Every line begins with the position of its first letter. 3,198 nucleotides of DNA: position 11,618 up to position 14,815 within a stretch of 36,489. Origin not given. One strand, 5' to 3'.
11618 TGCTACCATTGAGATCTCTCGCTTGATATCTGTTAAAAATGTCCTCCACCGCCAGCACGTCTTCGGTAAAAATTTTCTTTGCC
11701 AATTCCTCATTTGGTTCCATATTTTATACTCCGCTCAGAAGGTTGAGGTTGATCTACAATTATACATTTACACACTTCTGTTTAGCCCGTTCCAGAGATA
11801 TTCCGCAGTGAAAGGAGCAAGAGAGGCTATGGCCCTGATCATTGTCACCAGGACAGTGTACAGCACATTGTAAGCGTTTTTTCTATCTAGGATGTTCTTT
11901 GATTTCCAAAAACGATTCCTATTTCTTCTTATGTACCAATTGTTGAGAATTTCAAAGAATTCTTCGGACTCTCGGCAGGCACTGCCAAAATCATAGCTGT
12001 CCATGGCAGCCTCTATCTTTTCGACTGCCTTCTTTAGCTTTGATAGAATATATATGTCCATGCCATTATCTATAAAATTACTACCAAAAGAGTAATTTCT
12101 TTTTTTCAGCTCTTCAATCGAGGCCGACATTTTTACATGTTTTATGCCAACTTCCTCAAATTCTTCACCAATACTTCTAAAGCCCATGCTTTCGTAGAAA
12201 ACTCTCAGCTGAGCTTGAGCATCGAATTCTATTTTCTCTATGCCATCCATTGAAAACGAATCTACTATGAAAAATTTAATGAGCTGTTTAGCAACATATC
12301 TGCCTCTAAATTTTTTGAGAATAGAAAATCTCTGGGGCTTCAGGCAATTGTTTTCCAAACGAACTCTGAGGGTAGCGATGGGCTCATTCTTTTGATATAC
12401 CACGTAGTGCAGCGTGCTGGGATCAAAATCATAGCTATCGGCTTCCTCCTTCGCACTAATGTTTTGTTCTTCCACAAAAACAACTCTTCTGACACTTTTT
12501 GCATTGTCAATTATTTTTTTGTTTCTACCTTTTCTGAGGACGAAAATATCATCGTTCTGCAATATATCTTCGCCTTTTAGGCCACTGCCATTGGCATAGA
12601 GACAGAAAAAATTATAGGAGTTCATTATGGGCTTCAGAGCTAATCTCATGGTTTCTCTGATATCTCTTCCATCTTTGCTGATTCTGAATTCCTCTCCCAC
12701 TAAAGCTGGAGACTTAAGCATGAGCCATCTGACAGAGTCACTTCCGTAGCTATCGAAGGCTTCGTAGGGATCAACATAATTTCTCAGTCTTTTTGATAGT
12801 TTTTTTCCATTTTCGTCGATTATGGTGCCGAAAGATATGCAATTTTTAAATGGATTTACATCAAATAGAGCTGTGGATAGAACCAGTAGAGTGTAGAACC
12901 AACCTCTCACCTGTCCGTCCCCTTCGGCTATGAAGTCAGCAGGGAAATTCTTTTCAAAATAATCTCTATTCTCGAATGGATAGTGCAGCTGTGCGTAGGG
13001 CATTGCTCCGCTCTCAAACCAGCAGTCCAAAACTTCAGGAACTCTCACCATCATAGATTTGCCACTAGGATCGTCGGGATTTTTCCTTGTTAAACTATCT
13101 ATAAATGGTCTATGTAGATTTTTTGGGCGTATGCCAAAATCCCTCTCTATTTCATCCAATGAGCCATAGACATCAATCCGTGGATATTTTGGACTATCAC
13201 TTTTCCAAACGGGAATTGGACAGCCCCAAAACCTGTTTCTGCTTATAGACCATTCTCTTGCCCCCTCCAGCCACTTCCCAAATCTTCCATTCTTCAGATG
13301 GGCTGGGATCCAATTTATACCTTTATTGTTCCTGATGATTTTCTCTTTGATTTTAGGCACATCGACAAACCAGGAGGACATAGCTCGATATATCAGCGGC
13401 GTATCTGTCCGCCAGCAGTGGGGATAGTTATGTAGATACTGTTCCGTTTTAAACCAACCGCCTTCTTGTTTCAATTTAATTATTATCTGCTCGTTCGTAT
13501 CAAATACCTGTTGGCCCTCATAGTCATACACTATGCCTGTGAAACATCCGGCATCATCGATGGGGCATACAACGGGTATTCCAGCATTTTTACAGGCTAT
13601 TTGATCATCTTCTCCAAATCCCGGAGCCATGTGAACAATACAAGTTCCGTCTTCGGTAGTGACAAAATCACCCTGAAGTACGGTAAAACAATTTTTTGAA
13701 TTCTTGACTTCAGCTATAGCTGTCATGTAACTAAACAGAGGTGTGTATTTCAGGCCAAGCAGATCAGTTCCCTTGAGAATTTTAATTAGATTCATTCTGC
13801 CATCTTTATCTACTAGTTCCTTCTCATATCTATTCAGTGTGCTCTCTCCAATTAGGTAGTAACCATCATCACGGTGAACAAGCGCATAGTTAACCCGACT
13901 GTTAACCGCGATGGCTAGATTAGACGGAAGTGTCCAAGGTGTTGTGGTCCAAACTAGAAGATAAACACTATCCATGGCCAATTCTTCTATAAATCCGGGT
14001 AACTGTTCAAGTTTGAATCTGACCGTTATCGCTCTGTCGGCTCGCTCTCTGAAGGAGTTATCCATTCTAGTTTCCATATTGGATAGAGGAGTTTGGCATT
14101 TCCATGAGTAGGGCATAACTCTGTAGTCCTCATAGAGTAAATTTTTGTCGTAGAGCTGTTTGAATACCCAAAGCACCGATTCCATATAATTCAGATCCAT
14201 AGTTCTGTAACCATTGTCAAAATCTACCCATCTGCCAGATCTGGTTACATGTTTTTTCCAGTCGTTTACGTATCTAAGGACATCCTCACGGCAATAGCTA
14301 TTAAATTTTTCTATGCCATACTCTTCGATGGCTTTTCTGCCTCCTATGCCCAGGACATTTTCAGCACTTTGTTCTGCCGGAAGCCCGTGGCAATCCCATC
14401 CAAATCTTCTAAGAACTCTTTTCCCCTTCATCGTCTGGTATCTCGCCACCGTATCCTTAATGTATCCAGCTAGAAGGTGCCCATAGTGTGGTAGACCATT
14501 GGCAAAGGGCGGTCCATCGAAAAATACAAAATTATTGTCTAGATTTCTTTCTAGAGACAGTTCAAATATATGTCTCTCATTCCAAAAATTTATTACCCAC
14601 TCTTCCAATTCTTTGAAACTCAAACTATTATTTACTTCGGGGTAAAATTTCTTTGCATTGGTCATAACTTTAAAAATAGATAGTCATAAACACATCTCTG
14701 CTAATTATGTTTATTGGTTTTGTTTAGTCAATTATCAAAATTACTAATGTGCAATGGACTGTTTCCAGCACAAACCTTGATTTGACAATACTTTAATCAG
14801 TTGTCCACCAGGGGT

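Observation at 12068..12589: Isoleucyl-tRNA synthetase with an in-frame YjcF/ElaA-type GNAT acetyltransferase domain inserted between the catalytic core and the anticodon-binding domain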

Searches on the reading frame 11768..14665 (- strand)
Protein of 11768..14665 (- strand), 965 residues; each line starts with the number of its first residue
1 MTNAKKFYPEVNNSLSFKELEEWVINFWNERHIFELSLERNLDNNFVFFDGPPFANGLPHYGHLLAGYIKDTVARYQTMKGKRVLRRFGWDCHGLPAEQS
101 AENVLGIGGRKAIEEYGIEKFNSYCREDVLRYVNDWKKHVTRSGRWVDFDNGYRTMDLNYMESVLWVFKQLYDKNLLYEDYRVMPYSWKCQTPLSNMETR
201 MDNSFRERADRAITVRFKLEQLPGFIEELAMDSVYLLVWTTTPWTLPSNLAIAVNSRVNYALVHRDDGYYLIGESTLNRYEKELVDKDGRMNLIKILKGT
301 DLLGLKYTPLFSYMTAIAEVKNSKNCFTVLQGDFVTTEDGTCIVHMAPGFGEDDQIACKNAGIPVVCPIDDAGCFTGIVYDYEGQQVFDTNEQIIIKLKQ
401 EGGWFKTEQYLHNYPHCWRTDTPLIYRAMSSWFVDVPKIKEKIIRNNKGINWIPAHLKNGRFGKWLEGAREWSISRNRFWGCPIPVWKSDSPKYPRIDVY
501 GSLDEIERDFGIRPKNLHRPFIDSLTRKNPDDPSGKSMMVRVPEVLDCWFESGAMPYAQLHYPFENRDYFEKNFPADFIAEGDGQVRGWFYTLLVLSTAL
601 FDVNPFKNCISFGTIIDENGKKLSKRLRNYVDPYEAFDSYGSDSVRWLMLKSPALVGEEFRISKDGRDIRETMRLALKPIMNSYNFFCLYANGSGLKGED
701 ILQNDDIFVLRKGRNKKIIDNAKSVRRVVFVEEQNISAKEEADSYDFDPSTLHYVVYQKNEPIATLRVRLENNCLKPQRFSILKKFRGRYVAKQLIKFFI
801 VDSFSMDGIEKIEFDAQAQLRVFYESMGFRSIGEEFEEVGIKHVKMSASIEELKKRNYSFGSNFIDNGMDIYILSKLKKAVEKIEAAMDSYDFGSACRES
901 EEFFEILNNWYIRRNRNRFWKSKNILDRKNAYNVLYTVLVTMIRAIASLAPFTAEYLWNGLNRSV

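Call 3: search_protein_families(library=pfam, proteins=[window:11768-14665:-], max_evalue=1)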
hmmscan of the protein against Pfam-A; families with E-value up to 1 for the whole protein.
window:11768-14665:- (965 aa): 10 families
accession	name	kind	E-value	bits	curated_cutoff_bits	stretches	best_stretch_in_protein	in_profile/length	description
PF00133.28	tRNA-synt_1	-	3.1e-127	425.2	22.7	1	25-655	3-408/414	tRNA synthetases class I (I, L, M and V)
PF08264.19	Anticodon_1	-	4.1e-21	75.9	25.1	1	870-959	1-91/148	Anticodon-binding domain of tRNA ligase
PF09334.17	tRNA-synt_1g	-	4.2e-16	59.1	20.1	2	53-197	8-133/391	tRNA synthetases class I (M)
PF13673.13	Acetyltransf_10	-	6.2e-13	49.3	23.6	1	748-848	28-126/128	Acetyltransferase (GNAT) domain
PF13508.13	Acetyltransf_7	-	6.9e-08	33.2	27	1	751-830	3-83/84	Acetyltransferase (GNAT) domain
PF21926.2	FeeM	-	1e-05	25.8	27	1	726-772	6-55/158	N-acyl amino acid synthase FeeM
PF00583.31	Acetyltransf_1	-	2.9e-05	24.8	20.7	1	737-829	19-116/116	Acetyltransferase (GNAT) family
PF13444.12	Acetyltransf_5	-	0.047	14.8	22.4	1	726-787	2-68/102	Acetyltransferase (GNAT) domain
PF11039.13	DUF2824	-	0.054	13.9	25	1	717-830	2-117/151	Protein of unknown function (DUF2824)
PF08147.17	DBP10CT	-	0.06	14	27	1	434-466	30-64/66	DBP10CT (NUC160) domain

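Call 4: search_protein_families(library=ncbifam, proteins=[window:11768-14665:-], max_evalue=1)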
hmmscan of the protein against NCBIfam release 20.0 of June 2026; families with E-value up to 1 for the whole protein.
window:11768-14665:- (965 aa): 18 families
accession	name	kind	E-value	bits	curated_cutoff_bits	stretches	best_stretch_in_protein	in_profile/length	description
TIGR00392.1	ileS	equivalog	1.2e-244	814.4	621.4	2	11-697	2-682/861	isoleucine--tRNA ligase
NF000257.1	MupA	exception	2.7e-173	578.3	1900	2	24-738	12-688/1024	mupirocin-resistant isoleucine--tRNA ligase MupA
NF000258.1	MupB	exception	1.2e-170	569.6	1900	2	21-687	9-652/1033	mupirocin-resistant isoleucine--tRNA ligase MupB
TIGR00422.1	valS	equivalog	3.2e-101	339.7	612.1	3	329-675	256-576/863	valine--tRNA ligase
NF009687.0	PRK13208.1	equivalog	2.3e-98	330.3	738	3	325-712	251-619/801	valine--tRNA ligase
NF040702.1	ileS_w_GNAT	exception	3.3e-91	306.5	1999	3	327-710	493-862/1100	isoleucine--tRNA ligase, N-acetyltransferase domain-containing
NF004349.1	PRK05729.1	equivalog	2.6e-84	284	704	3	328-691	249-581/860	valine--tRNA ligase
NF000540.1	alt_ValS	exception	2.5e-56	191.2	900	3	383-690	338-637/827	valine--tRNA ligase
NF011492.0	PRK14900.1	equivalog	1.6e-47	162.1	1783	3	333-665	270-574/1044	valine--tRNA ligase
NF008957.0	PRK12300.1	subfamily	6.1e-41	140.3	677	4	15-359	4-326/946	leucine--tRNA ligase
TIGR00395.1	leuS_arch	equivalog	2.1e-31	108.8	648.5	3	20-360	3-321/938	leucine--tRNA ligase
TIGR00396.1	leuS_bact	equivalog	9e-28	96.9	548.4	3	17-214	3-182/843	leucine--tRNA ligase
TIGR00398.1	metG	equivalog_domain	2.6e-22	79.2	336.35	3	53-197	8-133/530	methionine--tRNA ligase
NF001100.0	PRK00133.1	equivalog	6.1e-14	51.5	587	3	53-120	14-80/676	methionine--tRNA ligase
NF008900.0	PRK12267.1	equivalog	1.5e-12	46.8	598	2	558-652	237-329/648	methionine--tRNA ligase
NF007644.0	PRK10314.1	equivalog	1.4e-08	34.7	171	1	725-849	23-149/153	GNAT family N-acetyltransferase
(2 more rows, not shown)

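Call 7: find_homologous_proteins(query=window:11768-14665:-, max_evalue=1e-10)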
Query window:11768-14665:- (965 aa): 8000 proteins with E <= 1e-10 among 8000 candidates; the best 120 are listed.
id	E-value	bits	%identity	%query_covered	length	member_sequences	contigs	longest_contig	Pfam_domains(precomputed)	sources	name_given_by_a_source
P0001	0.0e+0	2281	100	100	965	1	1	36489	PF13673.14,PF09334.18,PF08264.20,PF13508.14,PF21926.3,PF00133.29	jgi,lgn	jgi:isoleucyl-tRNA synthetase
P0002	0.0e+0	1965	83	100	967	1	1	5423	PF13673.14,PF09334.18,PF08264.20,PF13508.14,PF21926.3,PF00133.29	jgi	jgi:isoleucyl-tRNA synthetase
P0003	0.0e+0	1929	82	100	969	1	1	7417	PF13673.14,PF09334.18,PF08264.20,PF13508.14,PF00133.29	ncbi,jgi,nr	ncbi:MAG: isoleucine--tRNA ligase [Rickettsiales bacterium]|jgi:isoleucyl-tRNA synthetase|nr:isoleuc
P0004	0.0e+0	1612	68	100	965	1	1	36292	PF09334.18,PF08264.20,PF00133.29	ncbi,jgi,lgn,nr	ncbi:MAG: isoleucine--tRNA ligase [Rickettsiales bacterium]|jgi:isoleucyl-tRNA synthetase|nr:isoleuc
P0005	0.0e+0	1565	67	100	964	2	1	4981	PF13673.14,PF09334.18,PF08264.20,PF13508.14,PF00133.29,PF00583.32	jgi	jgi:isoleucyl-tRNA synthetase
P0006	0.0e+0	1502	79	80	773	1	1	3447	PF13673.14,PF09334.18,PF08264.20,PF13508.14,PF21926.3,PF00133.29,PF00583.32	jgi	jgi:isoleucyl-tRNA synthetase/predicted GNAT family N-acyltransferase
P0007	0.0e+0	1420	72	73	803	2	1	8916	PF09334.18,PF08264.20,PF00133.29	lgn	-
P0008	0.0e+0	1419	72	74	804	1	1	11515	PF09334.18,PF08264.20,PF00133.29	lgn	-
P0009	0.0e+0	1418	57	99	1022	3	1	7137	PF13673.14,PF09334.18,PF08264.20,PF13508.14,PF00133.29,PF00583.32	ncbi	-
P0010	0.0e+0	1416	61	100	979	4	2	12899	PF13673.14,PF09334.18,PF08264.20,PF13508.14,PF00133.29,PF00583.32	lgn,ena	-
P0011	0.0e+0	1413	60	99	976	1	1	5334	PF13673.14,PF09334.18,PF08264.20,PF13508.14,PF00133.29,PF00583.32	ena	-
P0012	0.0e+0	1409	71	74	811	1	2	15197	PF09334.18,PF08264.20,PF00133.29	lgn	-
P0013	0.0e+0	1409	72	73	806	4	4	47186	PF09334.18,PF08264.20,PF00133.29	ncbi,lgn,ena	-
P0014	0.0e+0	1408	72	74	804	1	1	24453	PF09334.18,PF08264.20,PF00133.29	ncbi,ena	-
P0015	0.0e+0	1407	71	74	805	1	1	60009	PF09334.18,PF08264.20,PF00133.29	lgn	-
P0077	0.0e+0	1269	-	-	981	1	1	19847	PF09334.18,PF08264.20,PF13302.14,PF00133.29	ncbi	-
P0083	0.0e+0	1240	63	75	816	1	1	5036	PF09334.18,PF08264.20,PF00133.29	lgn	-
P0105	0.0e+0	1114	58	77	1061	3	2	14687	PF09334.18,PF08264.20,PF00133.29,PF19302.5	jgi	-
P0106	0.0e+0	1110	59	74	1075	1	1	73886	PF09334.18,PF08264.20,PF00133.29,PF19302.5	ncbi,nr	ncbi:MAG: isoleucine--tRNA ligase [Rickettsia endosymbiont of Graphium doson]|nr:isoleucine--tRNA li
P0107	0.0e+0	1109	60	72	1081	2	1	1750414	PF09334.18,PF08264.20,PF00133.29,PF19302.5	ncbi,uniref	ncbi:isoleucine--tRNA ligase [Rickettsia endosymbiont of Pantilius tunicatus]|uniref:isoleucine--tRN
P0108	0.0e+0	1109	59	73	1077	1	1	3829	PF09334.18,PF08264.20,PF00133.29,PF19302.5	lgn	-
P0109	0.0e+0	1109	57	74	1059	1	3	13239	PF09334.18,PF08264.20,PF00133.29,PF19302.5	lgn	-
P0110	0.0e+0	1107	60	72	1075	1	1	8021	PF09334.18,PF08264.20,PF00133.29,PF19302.5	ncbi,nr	ncbi:MAG TPA: isoleucine--tRNA ligase [Rickettsia endosymbiont of Diachasma alloeum]|nr:isoleucine--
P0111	0.0e+0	1107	60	73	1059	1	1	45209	PF09334.18,PF08264.20,PF00133.29,PF19302.5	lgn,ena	-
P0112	0.0e+0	1107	58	75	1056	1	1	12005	PF09334.18,PF08264.20,PF00133.29,PF19302.5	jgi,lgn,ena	-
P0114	0.0e+0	1107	59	73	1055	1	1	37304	PF09334.18,PF08264.20,PF00133.29,PF19302.5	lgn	-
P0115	0.0e+0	1106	60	74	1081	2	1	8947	PF09334.18,PF08264.20,PF00133.29,PF19302.5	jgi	-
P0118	0.0e+0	1106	60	74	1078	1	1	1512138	PF09334.18,PF08264.20,PF00133.29,PF19302.5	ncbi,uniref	ncbi:isoleucine--tRNA ligase [Rickettsia endosymbiont of Lasioglossum villosulum]|uniref:isoleucine-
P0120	0.0e+0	1105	59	74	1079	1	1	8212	PF09334.18,PF08264.20,PF00133.29,PF19302.5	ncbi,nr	ncbi:MAG TPA: isoleucine--tRNA ligase [Rickettsia endosymbiont of Bembidion lapponicum]|nr:isoleucin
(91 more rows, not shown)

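Call 20: search_protein_families(library=pfam, proteins=[P0077, P0004, P0009, P0005], max_evalue=0.01)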
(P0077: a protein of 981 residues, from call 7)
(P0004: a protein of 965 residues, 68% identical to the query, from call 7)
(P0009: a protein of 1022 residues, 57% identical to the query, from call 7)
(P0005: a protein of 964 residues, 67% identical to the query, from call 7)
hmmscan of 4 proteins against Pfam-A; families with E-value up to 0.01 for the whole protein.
P0077 (981 aa): 5 families
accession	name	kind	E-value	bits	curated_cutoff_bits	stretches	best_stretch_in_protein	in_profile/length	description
PF00133.28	tRNA-synt_1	-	3.5e-131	438.2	22.7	1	24-839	2-413/414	tRNA synthetases class I (I, L, M and V)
PF08264.19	Anticodon_1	-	8.6e-22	78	25.1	1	888-976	1-87/148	Anticodon-binding domain of tRNA ligase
PF09334.17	tRNA-synt_1g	-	3.2e-14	52.9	20.1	1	57-205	8-137/391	tRNA synthetases class I (M)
PF13302.13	Acetyltransf_3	-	2.1e-07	32.1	25.4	1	327-414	50-137/138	Acetyltransferase (GNAT) domain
PF00583.31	Acetyltransf_1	-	0.00033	21.4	20.7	1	328-414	31-116/116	Acetyltransferase (GNAT) family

P0004 (965 aa): 3 families
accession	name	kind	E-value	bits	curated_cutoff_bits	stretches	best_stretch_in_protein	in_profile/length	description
PF00133.28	tRNA-synt_1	-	7.4e-128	427.3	22.7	1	23-659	2-413/414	tRNA synthetases class I (I, L, M and V)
PF08264.19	Anticodon_1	-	2.8e-22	79.6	25.1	1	865-954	1-88/148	Anticodon-binding domain of tRNA ligase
PF09334.17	tRNA-synt_1g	-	8.1e-16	58.2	20.1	1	52-198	8-135/391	tRNA synthetases class I (M)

P0009 (1022 aa): 7 families
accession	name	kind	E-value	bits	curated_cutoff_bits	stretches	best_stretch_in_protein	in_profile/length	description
PF00133.28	tRNA-synt_1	-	5e-135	450.9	22.7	1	23-716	2-412/414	tRNA synthetases class I (I, L, M and V)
PF08264.19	Anticodon_1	-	3.1e-20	73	25.1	1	927-1016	1-88/148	Anticodon-binding domain of tRNA ligase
PF13673.13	Acetyltransf_10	-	2.4e-18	66.8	23.6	1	807-903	30-124/128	Acetyltransferase (GNAT) domain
PF09334.17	tRNA-synt_1g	-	1.2e-15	57.6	20.1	1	53-192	8-128/391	tRNA synthetases class I (M)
PF13508.13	Acetyltransf_7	-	1.4e-13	51.5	27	1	809-887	4-83/84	Acetyltransferase (GNAT) domain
PF00583.31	Acetyltransf_1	-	2.1e-13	51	20.7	1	781-886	6-116/116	Acetyltransferase (GNAT) family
PF21926.2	FeeM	-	0.0018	18.5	27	0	779-829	2-55/158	N-acyl amino acid synthase FeeM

P0005 (964 aa): 8 families
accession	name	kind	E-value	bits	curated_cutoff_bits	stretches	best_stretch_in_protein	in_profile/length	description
PF00133.28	tRNA-synt_1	-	9.1e-133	443.4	22.7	1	24-660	2-411/414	tRNA synthetases class I (I, L, M and V)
PF08264.19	Anticodon_1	-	3.2e-21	76.2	25.1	1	870-959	1-88/148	Anticodon-binding domain of tRNA ligase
PF09334.17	tRNA-synt_1g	-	1.4e-19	70.6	20.1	2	54-245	8-177/391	tRNA synthetases class I (M)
PF13673.13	Acetyltransf_10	-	2.4e-17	63.6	23.6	1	747-849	26-127/128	Acetyltransferase (GNAT) domain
PF13508.13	Acetyltransf_7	-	2.5e-10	41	27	1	751-830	3-83/84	Acetyltransferase (GNAT) domain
PF00583.31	Acetyltransf_1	-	4.5e-09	37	20.7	1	735-829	17-116/116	Acetyltransferase (GNAT) family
PF21926.2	FeeM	-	0.0013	18.9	27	0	776-838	82-147/158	N-acyl amino acid synthase FeeM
PF13444.12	Acetyltransf_5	-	0.0021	19.1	22.4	1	726-792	2-73/102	Acetyltransferase (GNAT) domain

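Call 22: search_protein_families(library=ncbifam, proteins=[P0077], max_evalue=0.00001)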
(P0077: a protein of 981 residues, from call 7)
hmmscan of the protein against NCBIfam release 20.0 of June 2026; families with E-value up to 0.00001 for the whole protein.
P0077 (981 aa): 15 families
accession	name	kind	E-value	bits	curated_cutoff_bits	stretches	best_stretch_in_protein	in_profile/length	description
TIGR00392.1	ileS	equivalog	1.5e-254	847.1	621.4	2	442-979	253-789/861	isoleucine--tRNA ligase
NF000257.1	MupA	exception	4.6e-192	640.4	1900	2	429-981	228-763/1024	mupirocin-resistant isoleucine--tRNA ligase MupA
NF000258.1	MupB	exception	7.2e-182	606.8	1900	2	442-976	240-760/1033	mupirocin-resistant isoleucine--tRNA ligase MupB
TIGR00422.1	valS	equivalog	3.9e-111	372.6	612.1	2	508-978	256-698/863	valine--tRNA ligase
NF009687.0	PRK13208.1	equivalog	1.1e-109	367.8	738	2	507-978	254-704/801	valine--tRNA ligase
NF040702.1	ileS_w_GNAT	exception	1.4e-104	350.7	1999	1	18-978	20-955/1100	isoleucine--tRNA ligase, N-acetyltransferase domain-containing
NF004349.1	PRK05729.1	equivalog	1.3e-94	318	704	2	507-978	249-682/860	valine--tRNA ligase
NF000540.1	alt_ValS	exception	4.8e-60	203.4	900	2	560-977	336-741/827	valine--tRNA ligase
NF011492.0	PRK14900.1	equivalog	3.3e-59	200.7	1783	2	478-979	233-707/1044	valine--tRNA ligase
NF008957.0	PRK12300.1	subfamily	7.1e-40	136.8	677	2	14-528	3-316/946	leucine--tRNA ligase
TIGR00395.1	leuS_arch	equivalog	2.6e-30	105.2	648.5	2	20-300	3-271/938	leucine--tRNA ligase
TIGR00398.1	metG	equivalog_domain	6e-27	94.5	336.35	2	57-211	8-143/530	methionine--tRNA ligase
TIGR00396.1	leuS_bact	equivalog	5.8e-26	90.9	548.4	1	16-212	2-176/843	leucine--tRNA ligase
NF001100.0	PRK00133.1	equivalog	5.5e-17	61.5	587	1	57-186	14-124/676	methionine--tRNA ligase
NF008900.0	PRK12267.1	equivalog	5.3e-15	54.9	598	1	781-979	280-476/648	methionine--tRNA ligase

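Call 30: find_encoding_contigs(protein=P0010, flank=6000, max_places=3)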
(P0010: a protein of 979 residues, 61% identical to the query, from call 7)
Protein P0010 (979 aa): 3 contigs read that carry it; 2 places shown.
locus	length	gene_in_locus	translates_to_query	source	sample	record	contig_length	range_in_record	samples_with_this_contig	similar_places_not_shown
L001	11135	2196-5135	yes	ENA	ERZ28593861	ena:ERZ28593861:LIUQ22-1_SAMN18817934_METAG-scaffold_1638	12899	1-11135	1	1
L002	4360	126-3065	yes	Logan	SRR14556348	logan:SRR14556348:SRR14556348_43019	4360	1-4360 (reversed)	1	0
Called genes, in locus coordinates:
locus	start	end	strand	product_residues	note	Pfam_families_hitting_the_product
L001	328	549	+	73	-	PF01197:Ribosomal_L31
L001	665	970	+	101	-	PF08209:Sgf11 (faint), PF12647:RNHCP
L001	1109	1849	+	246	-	PF06271:RDD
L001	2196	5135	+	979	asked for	PF00133:tRNA-synt_1, PF09334:tRNA-synt_1g, PF00583:Acetyltransf_1, PF13508:Acetyltransf_7, PF13673:Acetyltransf_10, PF08264:Anticodon_1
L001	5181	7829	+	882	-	PF00912:Transgly, PF17092:PCB_OB, PF00905:Transpeptidase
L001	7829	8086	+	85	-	PF02075:RuvC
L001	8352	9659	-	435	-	PF11741:AMIN, PF01520:Amidase_3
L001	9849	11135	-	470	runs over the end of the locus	PF01136:Peptidase_U32, PF16325:Peptidase_U32_C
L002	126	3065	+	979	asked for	PF00133:tRNA-synt_1, PF09334:tRNA-synt_1g, PF00583:Acetyltransf_1, PF13508:Acetyltransf_7, PF13673:Acetyltransf_10, PF08264:Anticodon_1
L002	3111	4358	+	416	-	?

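Call 31: find_encoding_contigs(protein=P0083, flank=6000, max_places=3)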
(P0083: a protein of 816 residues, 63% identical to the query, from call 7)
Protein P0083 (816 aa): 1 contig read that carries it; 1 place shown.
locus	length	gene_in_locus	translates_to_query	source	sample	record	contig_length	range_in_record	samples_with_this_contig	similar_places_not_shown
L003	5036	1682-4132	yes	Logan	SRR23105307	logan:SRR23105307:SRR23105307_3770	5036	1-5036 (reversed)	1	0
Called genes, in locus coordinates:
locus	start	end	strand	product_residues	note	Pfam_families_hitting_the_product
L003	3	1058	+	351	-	?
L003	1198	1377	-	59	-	-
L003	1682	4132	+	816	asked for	PF00133:tRNA-synt_1, PF09334:tRNA-synt_1g, PF08264:Anticodon_1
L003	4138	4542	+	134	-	-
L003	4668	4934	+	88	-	PF03083:MtN3_slv (weak), PF04193:PQ-loop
